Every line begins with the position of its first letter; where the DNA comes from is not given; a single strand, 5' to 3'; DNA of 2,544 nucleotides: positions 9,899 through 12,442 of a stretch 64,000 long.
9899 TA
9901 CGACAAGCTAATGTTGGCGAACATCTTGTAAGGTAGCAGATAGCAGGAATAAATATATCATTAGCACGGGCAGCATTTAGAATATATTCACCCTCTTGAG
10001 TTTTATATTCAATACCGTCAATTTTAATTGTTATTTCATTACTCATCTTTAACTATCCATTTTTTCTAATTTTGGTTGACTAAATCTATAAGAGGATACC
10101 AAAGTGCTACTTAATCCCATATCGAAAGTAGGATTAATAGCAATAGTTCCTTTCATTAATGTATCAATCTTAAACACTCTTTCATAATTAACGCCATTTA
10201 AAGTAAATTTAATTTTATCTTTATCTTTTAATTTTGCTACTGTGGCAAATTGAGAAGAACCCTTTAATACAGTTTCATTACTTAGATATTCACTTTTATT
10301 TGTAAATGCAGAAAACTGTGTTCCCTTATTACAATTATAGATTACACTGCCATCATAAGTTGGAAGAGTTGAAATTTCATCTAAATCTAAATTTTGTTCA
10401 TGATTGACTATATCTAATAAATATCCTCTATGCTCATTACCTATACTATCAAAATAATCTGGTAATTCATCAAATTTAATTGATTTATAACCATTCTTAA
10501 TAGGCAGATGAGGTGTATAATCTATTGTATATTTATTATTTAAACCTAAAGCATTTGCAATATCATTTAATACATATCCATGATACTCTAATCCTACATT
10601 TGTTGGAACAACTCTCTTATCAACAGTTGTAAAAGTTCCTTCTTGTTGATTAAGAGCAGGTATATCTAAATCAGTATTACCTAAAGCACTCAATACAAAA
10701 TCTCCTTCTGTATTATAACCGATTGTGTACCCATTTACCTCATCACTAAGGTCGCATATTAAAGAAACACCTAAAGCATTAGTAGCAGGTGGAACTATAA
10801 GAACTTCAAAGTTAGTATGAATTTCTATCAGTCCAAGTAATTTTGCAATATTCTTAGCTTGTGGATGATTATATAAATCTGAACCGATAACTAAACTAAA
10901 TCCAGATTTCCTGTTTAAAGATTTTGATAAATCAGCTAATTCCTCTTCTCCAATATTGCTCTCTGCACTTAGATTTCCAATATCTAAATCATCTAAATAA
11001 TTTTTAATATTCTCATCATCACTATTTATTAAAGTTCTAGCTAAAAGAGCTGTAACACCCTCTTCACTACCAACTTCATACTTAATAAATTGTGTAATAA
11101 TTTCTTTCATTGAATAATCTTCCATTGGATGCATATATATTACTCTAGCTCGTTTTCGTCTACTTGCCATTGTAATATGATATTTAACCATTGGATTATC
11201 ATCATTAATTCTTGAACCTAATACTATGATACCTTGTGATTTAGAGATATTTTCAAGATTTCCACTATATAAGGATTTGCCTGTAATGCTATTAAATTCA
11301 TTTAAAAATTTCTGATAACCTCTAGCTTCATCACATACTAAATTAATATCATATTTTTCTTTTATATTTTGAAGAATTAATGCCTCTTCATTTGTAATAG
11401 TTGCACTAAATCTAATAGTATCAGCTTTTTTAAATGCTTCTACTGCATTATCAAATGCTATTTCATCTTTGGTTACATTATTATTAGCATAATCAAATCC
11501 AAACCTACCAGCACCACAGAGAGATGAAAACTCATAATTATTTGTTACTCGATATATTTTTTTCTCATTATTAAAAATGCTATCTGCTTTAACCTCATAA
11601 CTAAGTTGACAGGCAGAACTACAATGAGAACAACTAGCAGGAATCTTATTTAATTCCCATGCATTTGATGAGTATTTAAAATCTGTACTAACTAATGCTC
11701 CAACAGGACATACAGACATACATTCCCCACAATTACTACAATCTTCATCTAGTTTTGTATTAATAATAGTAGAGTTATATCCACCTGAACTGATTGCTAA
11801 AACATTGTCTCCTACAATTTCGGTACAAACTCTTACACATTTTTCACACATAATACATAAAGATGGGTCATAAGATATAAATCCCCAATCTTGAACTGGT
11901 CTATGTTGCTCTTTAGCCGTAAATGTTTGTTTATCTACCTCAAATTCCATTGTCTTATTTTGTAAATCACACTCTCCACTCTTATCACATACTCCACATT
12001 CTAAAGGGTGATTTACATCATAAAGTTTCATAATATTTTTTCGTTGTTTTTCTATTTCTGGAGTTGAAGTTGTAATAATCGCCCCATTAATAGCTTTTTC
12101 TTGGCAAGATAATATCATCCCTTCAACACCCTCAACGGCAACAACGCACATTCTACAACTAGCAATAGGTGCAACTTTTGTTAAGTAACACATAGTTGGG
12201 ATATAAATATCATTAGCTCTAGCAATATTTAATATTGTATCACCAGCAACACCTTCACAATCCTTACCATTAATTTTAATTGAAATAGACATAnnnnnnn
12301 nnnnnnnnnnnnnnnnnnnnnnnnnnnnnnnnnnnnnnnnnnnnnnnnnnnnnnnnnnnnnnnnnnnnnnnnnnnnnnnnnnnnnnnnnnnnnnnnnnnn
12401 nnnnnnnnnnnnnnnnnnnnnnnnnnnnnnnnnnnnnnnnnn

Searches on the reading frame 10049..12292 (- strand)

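Call 63: search_protein_families(library=pfam, proteins=[window:10049-12292:-], max_evalue=0.000001)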
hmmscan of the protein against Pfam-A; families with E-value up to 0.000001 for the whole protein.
window:10049-12292:- (747 aa): 3 families
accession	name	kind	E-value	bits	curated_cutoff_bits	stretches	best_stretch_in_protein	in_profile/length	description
PF13510.11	Fer2_4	-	1.1e-15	57.9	22.8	1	2-77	3-81/82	2Fe-2S iron-sulfur cluster binding domain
PF10588.14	NADH-G_4Fe-4S_3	-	4e-14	52.3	27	1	84-122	1-39/40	NADH-ubiquinone oxidoreductase-G iron-sulfur binding region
PF22117.2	Fer4_Nqo3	-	7.3e-07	29.7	27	0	139-200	4-66/67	NADH-quinone oxidoreductase subunit 3, ferredoxin-like domain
